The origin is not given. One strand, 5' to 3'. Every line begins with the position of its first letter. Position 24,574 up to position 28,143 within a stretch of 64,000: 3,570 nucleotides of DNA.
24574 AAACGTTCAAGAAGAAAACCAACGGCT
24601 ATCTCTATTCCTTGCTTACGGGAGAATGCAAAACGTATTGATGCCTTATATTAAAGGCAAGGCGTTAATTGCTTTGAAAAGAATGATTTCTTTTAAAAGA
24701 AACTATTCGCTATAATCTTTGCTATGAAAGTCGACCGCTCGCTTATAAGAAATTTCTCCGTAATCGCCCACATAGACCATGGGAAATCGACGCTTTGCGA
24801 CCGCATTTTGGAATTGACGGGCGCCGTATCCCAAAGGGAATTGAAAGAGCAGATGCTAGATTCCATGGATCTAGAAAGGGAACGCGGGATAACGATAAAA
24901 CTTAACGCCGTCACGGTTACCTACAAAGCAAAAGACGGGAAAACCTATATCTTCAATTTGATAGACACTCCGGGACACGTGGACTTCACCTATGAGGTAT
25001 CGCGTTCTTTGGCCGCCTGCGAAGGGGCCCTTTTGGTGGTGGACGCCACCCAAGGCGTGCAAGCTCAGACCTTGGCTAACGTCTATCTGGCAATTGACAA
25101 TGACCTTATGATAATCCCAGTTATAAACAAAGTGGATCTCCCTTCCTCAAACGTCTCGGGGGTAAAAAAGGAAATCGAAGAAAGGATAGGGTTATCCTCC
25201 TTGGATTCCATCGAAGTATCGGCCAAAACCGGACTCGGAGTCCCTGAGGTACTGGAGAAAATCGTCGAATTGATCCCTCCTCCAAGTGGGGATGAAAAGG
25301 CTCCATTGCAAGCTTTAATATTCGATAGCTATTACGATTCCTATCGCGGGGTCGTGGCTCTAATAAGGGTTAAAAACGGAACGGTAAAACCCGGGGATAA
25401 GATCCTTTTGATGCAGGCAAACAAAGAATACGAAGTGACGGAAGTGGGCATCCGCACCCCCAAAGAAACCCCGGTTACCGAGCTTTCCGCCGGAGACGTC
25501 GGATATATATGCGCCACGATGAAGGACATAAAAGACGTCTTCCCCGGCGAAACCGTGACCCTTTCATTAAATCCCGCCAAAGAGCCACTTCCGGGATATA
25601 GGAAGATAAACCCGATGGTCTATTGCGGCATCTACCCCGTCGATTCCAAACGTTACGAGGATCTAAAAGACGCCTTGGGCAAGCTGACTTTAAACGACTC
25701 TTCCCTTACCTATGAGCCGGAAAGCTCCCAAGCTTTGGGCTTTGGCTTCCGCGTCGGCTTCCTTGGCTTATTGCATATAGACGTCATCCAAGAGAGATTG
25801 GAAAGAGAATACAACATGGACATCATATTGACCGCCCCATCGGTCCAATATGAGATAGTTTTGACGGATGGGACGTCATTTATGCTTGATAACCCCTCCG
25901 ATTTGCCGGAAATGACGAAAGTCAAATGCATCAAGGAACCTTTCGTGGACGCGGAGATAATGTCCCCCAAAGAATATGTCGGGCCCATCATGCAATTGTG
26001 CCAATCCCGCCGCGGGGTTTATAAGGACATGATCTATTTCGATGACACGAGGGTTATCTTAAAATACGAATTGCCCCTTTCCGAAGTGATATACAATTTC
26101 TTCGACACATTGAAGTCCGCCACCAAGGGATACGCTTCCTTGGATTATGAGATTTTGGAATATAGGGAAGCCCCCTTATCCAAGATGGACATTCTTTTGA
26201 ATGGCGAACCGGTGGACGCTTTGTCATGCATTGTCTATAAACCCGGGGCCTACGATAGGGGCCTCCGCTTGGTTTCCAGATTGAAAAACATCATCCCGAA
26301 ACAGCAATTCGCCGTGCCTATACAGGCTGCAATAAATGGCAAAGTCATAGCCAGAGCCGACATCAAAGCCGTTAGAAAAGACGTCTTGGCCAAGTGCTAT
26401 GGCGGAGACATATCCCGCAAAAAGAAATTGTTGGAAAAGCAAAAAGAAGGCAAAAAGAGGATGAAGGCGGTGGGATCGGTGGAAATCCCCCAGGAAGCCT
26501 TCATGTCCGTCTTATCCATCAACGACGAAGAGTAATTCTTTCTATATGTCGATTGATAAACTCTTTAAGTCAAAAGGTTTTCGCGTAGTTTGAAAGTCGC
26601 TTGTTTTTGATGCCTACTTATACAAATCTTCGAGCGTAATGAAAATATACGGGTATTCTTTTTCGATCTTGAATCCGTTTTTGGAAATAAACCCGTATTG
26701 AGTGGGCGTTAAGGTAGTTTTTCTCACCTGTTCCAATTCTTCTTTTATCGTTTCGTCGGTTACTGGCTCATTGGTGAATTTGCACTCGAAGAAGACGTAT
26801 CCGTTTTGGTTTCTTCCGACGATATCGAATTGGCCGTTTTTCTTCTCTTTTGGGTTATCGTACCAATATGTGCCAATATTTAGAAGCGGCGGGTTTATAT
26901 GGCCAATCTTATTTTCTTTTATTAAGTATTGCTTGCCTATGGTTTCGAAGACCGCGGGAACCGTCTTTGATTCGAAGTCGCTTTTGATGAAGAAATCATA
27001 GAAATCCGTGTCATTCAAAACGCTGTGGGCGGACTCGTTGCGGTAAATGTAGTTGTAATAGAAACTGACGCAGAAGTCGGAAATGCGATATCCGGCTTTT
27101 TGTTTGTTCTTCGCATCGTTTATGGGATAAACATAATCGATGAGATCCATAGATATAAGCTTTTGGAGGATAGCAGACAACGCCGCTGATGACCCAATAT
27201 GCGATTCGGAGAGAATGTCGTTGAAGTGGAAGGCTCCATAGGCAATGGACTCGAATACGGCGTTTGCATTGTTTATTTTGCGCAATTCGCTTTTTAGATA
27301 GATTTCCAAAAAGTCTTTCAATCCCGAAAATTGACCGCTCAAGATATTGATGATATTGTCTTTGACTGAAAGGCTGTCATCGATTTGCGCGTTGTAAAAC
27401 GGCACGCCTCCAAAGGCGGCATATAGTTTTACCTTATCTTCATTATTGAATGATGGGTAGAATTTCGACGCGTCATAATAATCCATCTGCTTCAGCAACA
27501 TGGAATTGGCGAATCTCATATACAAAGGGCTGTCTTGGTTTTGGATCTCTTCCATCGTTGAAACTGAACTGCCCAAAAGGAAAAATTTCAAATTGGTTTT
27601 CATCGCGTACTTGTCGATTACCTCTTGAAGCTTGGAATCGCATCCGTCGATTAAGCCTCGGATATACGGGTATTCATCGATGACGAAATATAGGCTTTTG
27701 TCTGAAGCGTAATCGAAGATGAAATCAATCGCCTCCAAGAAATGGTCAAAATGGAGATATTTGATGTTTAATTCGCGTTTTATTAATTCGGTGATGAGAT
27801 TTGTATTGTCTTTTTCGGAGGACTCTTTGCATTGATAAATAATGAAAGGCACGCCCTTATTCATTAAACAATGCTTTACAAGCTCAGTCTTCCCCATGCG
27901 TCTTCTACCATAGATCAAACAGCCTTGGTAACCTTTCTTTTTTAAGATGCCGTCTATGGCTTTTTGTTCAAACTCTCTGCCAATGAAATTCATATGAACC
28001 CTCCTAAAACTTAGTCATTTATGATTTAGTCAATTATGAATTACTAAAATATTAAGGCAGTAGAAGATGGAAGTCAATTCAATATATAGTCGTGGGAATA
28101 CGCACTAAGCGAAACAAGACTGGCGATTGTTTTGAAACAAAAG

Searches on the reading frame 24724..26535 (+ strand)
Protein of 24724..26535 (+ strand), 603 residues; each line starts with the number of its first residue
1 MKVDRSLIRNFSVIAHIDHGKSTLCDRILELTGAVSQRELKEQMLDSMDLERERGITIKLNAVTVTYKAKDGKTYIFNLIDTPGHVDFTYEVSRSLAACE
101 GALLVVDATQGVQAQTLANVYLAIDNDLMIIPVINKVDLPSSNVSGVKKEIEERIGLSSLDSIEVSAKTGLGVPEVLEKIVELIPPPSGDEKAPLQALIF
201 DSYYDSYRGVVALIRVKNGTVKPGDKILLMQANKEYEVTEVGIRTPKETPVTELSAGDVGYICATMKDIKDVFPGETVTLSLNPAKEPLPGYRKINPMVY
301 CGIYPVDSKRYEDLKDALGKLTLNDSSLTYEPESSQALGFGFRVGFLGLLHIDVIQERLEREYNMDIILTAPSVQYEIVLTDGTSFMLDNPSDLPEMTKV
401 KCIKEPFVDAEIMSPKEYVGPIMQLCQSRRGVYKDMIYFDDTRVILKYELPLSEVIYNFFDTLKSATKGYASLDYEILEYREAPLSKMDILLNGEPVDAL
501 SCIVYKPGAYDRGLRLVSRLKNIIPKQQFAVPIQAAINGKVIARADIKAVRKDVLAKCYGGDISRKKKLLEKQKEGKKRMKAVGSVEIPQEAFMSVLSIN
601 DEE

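Call 30: list_cluster_members(proteins=[window:24724-26535:+, window:38597-40420:+, window:58444-59805:+, window:29153-30529:+])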
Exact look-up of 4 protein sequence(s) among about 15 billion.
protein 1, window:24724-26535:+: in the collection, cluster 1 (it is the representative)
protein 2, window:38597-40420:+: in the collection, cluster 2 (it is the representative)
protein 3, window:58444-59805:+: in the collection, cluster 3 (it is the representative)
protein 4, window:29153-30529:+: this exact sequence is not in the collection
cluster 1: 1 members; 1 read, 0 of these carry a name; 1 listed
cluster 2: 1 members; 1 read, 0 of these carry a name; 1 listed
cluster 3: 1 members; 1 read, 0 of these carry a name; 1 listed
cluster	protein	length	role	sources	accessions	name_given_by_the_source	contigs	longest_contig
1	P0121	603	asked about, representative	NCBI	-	-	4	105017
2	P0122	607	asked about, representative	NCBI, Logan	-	-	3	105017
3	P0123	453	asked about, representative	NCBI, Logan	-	-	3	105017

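Call 89: find_encoding_contigs(protein=window:24724-26535:+, flank=8000, max_places=8)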
Protein window:24724-26535:+ (603 aa): 3 contigs read that carry it; 3 places shown.
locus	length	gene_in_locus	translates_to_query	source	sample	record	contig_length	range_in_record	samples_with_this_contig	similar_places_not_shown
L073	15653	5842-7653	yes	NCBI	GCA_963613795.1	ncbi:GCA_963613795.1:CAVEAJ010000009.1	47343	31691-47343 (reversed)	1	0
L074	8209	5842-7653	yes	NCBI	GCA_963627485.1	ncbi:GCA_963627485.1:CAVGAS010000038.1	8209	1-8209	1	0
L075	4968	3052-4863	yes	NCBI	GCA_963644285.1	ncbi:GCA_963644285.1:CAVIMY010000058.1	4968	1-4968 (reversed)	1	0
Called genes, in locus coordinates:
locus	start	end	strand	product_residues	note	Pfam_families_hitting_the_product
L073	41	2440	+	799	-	PF12705:PDDEXK_1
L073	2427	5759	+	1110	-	PF00580:UvrD-helicase, PF13245:AAA_19, PF13361:UvrD_C, PF13538:UvrD_C_2 (faint)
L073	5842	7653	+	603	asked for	PF00009:GTP_EFTU, PF00071:Ras (weak), PF22042:EF-G_D2 (weak), PF03144:GTP_EFTU_D2, PF14492:EFG_III (weak), PF00679:EFG_C, PF06421:LepA_C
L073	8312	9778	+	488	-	-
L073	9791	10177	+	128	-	-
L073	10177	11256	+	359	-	PF04055:Radical_SAM, PF06969:HemN_C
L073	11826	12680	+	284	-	PF02498:Bro-N (weak), PF02661:Fic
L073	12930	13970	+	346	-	PF01628:HrcA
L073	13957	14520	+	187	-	PF01025:GrpE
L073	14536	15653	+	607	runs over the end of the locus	PF00012:HSP70, PF06723:MreB_Mbl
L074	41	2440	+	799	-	PF12705:PDDEXK_1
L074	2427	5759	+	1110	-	PF00580:UvrD-helicase, PF13245:AAA_19, PF13361:UvrD_C, PF13538:UvrD_C_2 (faint)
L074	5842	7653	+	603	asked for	PF00009:GTP_EFTU, PF00071:Ras (weak), PF22042:EF-G_D2 (weak), PF03144:GTP_EFTU_D2, PF14492:EFG_III (weak), PF00679:EFG_C, PF06421:LepA_C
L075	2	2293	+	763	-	?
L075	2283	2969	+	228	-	-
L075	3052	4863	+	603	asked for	PF00009:GTP_EFTU, PF00071:Ras (weak), PF22042:EF-G_D2 (weak), PF03144:GTP_EFTU_D2, PF14492:EFG_III (weak), PF00679:EFG_C, PF06421:LepA_C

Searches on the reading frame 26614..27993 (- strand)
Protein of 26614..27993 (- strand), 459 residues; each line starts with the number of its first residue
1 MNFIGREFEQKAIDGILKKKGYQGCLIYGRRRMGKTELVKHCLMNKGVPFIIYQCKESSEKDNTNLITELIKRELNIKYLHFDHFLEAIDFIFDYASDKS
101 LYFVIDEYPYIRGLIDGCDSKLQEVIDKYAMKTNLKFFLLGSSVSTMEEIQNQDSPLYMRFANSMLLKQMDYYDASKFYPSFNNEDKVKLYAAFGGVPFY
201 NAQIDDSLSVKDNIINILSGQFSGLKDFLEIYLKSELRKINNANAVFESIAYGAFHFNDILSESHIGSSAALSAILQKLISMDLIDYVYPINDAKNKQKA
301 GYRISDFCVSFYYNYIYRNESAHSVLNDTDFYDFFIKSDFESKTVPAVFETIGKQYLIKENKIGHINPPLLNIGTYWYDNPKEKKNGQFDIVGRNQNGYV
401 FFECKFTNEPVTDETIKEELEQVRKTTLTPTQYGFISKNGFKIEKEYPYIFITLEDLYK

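Call 7: search_protein_families(library=pfam, proteins=[window:26614-27993:-], max_evalue=0.01)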
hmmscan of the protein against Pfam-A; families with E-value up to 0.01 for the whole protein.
window:26614-27993:- (459 aa): 3 families
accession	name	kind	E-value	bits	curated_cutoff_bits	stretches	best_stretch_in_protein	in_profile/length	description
PF01637.24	ATPase_2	-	3.4e-13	50.4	33.2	1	3-199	1-220/225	ATPase domain predominantly from Archaea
PF03008.20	DUF234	-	3.1e-12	47.2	22.5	1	312-408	1-91/100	Archaea bacterial proteins of unknown function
PF13173.12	AAA_14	-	1.1e-06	29.1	27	1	25-149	5-105/129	AAA domain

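Call 8: search_protein_families(library=ncbifam, proteins=[window:26614-27993:-], max_evalue=0.01)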
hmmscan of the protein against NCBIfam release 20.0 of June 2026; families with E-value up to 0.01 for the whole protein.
window:26614-27993:- (459 aa): 0 families

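Call 75: search_protein_families(library=padloc, proteins=[window:26614-27993:-], max_evalue=0.001)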
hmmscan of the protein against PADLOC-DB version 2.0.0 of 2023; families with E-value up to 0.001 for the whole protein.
window:26614-27993:- (459 aa): 3 families
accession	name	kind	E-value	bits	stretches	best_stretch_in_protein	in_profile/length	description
PDLC04984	PDC-S27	-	3.8e-38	129.5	1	2-424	3-431/474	-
PDLC04985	PDC-S27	-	1.1e-22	78.7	1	2-320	5-334/484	-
PDLC04789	PDC-S01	-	7.5e-05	19.9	1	8-65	6-60/375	-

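Call 76: search_protein_families(library=phrogs, proteins=[window:26614-27993:-], max_evalue=0.001)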
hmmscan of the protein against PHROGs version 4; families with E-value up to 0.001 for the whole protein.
window:26614-27993:- (459 aa): 0 families
